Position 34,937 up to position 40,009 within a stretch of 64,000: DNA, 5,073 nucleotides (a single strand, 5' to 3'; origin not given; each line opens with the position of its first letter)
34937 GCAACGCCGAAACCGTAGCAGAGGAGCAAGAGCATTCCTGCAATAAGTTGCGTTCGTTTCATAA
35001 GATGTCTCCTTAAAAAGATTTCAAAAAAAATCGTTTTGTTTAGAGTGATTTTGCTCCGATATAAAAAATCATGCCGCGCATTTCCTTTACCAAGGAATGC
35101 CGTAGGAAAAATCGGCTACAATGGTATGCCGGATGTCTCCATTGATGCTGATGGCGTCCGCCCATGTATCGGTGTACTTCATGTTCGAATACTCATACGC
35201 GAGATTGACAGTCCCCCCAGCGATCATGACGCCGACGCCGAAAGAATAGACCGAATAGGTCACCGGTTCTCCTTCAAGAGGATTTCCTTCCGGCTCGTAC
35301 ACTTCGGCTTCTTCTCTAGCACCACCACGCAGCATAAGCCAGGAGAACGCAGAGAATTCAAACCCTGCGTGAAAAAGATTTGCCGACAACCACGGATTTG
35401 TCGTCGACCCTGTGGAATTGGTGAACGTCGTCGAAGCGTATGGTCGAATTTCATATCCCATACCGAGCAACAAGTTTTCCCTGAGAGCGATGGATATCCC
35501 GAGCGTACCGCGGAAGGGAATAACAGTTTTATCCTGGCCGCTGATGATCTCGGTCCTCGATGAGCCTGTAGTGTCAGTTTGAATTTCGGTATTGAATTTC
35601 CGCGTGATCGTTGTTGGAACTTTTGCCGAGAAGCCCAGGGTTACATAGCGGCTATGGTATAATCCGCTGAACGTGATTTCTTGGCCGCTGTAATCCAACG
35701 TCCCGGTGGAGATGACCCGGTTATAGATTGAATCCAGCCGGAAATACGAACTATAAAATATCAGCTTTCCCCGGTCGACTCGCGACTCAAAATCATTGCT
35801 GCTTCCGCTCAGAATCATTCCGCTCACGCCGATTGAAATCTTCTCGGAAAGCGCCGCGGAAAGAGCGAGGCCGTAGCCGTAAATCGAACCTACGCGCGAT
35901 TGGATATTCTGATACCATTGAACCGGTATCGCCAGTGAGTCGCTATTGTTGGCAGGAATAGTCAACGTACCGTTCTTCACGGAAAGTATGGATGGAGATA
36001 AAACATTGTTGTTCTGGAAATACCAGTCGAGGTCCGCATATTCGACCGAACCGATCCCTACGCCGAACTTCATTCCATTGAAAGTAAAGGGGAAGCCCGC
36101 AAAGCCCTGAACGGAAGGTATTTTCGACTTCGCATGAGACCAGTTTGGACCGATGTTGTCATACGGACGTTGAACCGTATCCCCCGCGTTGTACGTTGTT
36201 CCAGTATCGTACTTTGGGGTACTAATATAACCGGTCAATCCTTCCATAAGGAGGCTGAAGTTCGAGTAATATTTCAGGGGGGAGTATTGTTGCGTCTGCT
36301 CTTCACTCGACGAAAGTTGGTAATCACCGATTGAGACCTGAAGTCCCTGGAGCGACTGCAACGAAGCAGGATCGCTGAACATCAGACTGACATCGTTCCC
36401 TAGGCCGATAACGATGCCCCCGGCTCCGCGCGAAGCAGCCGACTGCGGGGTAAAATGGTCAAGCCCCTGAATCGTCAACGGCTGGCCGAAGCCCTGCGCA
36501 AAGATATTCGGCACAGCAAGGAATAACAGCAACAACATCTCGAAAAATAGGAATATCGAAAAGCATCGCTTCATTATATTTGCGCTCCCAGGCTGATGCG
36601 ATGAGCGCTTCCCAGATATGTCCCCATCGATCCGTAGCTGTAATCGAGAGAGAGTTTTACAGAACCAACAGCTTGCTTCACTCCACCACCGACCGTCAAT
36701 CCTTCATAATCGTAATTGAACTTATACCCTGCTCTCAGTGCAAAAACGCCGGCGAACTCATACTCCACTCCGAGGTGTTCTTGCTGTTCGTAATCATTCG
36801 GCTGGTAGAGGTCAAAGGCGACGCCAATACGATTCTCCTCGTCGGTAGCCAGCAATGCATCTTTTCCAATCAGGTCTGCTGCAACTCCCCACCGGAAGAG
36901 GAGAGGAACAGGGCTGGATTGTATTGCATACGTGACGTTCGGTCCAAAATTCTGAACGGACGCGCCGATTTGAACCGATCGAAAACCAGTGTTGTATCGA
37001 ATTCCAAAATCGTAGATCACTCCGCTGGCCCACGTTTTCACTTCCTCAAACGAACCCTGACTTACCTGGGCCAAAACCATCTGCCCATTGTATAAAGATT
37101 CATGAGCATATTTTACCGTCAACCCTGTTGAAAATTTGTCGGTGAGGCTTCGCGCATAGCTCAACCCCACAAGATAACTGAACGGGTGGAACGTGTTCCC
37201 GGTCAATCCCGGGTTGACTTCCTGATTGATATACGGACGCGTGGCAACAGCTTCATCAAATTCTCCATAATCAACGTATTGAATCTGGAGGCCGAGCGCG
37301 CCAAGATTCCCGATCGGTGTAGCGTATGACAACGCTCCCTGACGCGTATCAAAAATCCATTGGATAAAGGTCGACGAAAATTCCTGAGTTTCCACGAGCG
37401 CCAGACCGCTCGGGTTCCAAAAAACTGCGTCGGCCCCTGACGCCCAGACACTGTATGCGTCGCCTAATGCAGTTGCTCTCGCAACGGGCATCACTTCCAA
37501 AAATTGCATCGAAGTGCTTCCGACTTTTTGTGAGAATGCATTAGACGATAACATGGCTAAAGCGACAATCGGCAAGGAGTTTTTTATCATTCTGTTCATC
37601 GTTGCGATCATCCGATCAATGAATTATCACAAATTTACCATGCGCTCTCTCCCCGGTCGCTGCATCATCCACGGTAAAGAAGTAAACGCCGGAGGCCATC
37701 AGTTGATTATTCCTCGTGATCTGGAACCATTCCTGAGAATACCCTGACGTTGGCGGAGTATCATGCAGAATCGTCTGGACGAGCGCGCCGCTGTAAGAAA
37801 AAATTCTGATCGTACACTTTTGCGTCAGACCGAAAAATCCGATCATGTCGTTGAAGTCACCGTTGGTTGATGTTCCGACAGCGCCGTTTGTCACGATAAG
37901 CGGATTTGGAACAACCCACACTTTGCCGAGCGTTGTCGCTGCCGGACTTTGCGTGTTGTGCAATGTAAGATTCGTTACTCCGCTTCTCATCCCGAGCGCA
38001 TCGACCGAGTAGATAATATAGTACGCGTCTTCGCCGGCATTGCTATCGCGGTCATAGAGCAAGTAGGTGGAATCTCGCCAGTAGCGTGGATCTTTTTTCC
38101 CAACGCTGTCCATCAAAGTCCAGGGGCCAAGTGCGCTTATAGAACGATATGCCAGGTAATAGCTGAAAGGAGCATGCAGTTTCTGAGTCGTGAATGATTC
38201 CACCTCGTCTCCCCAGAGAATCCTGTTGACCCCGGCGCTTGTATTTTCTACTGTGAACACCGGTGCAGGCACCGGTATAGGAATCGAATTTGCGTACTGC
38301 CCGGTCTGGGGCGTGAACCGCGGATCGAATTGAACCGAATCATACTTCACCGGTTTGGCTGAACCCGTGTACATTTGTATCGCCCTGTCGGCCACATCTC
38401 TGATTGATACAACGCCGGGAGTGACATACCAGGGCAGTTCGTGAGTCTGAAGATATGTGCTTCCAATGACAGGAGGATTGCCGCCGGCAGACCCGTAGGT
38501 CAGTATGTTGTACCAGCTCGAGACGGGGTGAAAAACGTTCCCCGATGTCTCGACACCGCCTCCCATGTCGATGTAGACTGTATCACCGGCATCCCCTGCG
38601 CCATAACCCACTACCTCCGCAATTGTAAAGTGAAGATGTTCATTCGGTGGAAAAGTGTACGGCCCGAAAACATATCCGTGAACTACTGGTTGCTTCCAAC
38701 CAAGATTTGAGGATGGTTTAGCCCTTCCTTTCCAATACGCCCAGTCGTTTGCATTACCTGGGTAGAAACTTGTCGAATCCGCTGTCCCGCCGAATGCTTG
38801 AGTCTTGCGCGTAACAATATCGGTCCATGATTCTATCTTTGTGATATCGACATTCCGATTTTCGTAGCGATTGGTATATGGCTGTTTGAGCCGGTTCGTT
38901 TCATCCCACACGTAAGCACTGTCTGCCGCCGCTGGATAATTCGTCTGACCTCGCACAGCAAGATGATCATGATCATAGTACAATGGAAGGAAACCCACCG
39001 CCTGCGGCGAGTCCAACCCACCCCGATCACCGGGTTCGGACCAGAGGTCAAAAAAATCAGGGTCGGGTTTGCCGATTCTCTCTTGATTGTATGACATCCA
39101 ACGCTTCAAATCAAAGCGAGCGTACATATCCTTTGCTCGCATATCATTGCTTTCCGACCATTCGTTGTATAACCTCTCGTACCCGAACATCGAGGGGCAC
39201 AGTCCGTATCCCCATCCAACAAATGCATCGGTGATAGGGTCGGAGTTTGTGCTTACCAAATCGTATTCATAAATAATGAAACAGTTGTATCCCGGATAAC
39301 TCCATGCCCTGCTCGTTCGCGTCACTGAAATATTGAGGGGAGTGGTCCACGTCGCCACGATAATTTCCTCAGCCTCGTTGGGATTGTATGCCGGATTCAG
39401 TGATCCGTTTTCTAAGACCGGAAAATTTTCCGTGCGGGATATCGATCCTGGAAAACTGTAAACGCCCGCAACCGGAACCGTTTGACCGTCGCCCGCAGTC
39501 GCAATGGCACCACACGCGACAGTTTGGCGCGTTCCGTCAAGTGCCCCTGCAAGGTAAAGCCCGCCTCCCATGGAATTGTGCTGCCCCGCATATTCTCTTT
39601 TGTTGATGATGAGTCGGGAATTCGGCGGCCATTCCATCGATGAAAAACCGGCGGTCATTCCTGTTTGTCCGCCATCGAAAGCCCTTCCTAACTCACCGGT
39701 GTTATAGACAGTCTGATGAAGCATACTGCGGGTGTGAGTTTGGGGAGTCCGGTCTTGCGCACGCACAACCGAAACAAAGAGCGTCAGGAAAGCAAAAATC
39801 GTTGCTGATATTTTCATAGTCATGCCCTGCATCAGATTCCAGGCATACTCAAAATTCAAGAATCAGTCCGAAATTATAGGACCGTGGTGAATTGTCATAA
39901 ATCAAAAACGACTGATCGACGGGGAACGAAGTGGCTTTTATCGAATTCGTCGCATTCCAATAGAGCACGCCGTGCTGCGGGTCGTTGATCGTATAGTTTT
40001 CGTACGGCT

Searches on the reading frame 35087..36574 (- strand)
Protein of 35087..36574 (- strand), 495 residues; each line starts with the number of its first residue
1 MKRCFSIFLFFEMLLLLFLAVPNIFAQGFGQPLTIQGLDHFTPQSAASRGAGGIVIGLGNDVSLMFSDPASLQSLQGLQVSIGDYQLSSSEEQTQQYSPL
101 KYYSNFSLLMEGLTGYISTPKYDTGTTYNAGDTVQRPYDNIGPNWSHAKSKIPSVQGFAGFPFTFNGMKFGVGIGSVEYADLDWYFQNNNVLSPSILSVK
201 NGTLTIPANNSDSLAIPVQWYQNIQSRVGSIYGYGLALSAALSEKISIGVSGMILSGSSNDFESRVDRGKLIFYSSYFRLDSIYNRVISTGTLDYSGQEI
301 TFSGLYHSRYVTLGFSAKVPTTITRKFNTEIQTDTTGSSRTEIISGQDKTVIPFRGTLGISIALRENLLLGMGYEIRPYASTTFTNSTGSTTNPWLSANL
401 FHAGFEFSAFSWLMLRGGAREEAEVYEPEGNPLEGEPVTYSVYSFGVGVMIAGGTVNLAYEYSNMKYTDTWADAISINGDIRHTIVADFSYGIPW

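Call 9: search_protein_families(library=pfam, proteins=[window:35087-36574:-], max_evalue=0.001)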
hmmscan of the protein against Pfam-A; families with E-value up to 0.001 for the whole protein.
window:35087-36574:- (495 aa): 0 families

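Call 47: search_protein_families(library=ncbifam, proteins=[window:35087-36574:-], max_evalue=0.01)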
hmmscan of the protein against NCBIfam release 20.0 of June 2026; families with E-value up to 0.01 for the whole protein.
window:35087-36574:- (495 aa): 0 families

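Call 80: search_solved_structures(query=window:35087-36574:-, max_evalue=1)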
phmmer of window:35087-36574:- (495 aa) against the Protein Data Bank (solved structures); distinct sequences matched with E-value up to 1: 0.

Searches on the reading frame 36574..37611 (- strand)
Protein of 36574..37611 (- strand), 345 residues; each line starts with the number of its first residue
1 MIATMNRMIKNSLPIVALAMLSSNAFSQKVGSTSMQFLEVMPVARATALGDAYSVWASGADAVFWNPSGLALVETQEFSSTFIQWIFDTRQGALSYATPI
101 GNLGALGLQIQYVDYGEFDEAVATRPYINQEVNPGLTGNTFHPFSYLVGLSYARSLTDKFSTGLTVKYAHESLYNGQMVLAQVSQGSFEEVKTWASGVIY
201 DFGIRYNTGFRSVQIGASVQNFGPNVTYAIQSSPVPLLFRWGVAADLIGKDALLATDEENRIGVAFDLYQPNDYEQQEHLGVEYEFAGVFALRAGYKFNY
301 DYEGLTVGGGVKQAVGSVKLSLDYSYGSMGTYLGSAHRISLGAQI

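Call 9: search_protein_families(library=pfam, proteins=[window:36574-37611:-], max_evalue=0.001)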
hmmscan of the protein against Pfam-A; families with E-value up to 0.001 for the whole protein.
window:36574-37611:- (345 aa): 2 families
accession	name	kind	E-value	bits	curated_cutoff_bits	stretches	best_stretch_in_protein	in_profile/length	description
PF19572.5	PorV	-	2.5e-09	37.5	27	1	27-265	5-230/243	Type IX secretion system protein PorV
PF03349.22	Toluene_X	-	0.00055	19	29.7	0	46-83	20-60/421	Outer membrane protein transport protein (OMPP1/FadL/TodX)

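Call 47: search_protein_families(library=ncbifam, proteins=[window:36574-37611:-], max_evalue=0.01)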
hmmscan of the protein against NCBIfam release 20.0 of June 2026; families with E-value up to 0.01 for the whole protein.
window:36574-37611:- (345 aa): 4 families
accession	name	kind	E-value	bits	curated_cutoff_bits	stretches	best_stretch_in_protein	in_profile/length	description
NF033709.1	PorV_fam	subfamily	4.2e-63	213.9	90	1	32-344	1-325/326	PorV/PorQ family protein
NF033711.1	T9SS_PorQ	equivalog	1.2e-23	83.7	220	1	16-245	8-211/335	type IX secretion system protein PorQ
NF033710.1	T9SS_OM_PorV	equivalog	1.3e-21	77.2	250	1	23-268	14-245/367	type IX secretion system outer membrane channel protein PorV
NF052325.1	PorVQ2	equivalog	4.9e-07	29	325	1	18-170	10-164/354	putative type IX sorting system protein PorV2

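Call 81: search_solved_structures(query=window:36574-37611:-, max_evalue=1)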
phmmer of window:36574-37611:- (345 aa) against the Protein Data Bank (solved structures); distinct sequences matched with E-value up to 1: 5.
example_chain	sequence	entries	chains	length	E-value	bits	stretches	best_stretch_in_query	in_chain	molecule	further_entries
6h3i_F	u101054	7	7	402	1.2e-06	31.1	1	29-266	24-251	PorV | Type IX secretion system protein PorV domain-containing protein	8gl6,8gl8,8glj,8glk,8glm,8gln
8ay5_A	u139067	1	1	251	0.76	11.9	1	24-67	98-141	Capsid protein VP1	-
8ay4_A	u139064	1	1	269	0.85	11.8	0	24-67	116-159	Capsid protein VP1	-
3vdd_A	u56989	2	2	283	0.93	11.6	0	24-67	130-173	Protein VP1 | Capsid protein VP1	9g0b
1fpn_1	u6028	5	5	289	0.96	11.6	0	24-67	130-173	COAT PROTEIN VP1 | Protein VP1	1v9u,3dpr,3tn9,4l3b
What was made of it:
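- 35087..42869 (-): Conserved outer-membrane cassette directly upstream of the 510-aa gene. Members: TonB-receptor-like 1006 aa (39849..42869), 747 aa with a weak PorZ-like C-terminus (37616..39859), PorV/PorQ-family barrel 345 aa (36574..37611), unassigned 495 aa (35087..36574). PorV structure 6h3i_F matches at E=1.2e-6 (call 81).
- The cassette barrel is a genuine PorV/PorQ-family protein: NF033709 E=4e-63 (call 47) and 6h3i_F E=1.2e-6 (call 81).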

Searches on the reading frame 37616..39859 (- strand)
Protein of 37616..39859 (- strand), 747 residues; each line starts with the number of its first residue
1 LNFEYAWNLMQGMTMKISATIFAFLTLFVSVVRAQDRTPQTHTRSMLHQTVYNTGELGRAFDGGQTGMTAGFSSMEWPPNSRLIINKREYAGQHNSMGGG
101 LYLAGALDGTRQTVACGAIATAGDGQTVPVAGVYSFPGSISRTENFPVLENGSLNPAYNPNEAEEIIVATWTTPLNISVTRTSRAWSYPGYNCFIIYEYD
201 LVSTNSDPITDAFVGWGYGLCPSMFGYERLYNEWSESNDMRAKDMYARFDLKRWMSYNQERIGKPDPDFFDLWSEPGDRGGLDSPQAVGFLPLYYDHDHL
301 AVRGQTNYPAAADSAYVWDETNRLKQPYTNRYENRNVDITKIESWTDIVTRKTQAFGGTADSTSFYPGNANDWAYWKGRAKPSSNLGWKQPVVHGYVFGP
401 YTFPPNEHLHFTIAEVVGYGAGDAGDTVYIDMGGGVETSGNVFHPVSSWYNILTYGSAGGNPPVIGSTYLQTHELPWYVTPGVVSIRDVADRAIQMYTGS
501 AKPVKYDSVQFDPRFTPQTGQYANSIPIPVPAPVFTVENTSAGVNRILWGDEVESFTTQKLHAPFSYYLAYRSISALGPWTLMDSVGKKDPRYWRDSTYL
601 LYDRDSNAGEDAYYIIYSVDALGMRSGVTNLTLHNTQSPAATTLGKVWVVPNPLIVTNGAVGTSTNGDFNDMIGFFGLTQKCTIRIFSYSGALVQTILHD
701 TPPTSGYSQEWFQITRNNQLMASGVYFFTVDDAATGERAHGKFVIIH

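Call 9: search_protein_families(library=pfam, proteins=[window:37616-39859:-], max_evalue=0.001)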
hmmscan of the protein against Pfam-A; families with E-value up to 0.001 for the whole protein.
window:37616-39859:- (747 aa): 0 families

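Call 47: search_protein_families(library=ncbifam, proteins=[window:37616-39859:-], max_evalue=0.01)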
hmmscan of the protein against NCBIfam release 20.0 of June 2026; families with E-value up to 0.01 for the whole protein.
window:37616-39859:- (747 aa): 1 family
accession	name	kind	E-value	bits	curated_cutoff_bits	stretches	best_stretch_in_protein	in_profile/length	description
NF052228.1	T9SS_PorZ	equivalog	0.0001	20.9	260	1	638-746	664-756/757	type IX secretion system anionic LPS delivery protein PorZ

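Call 79: search_solved_structures(query=window:37616-39859:-, max_evalue=1)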
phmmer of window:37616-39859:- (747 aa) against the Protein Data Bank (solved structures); distinct sequences matched with E-value up to 1: 0.
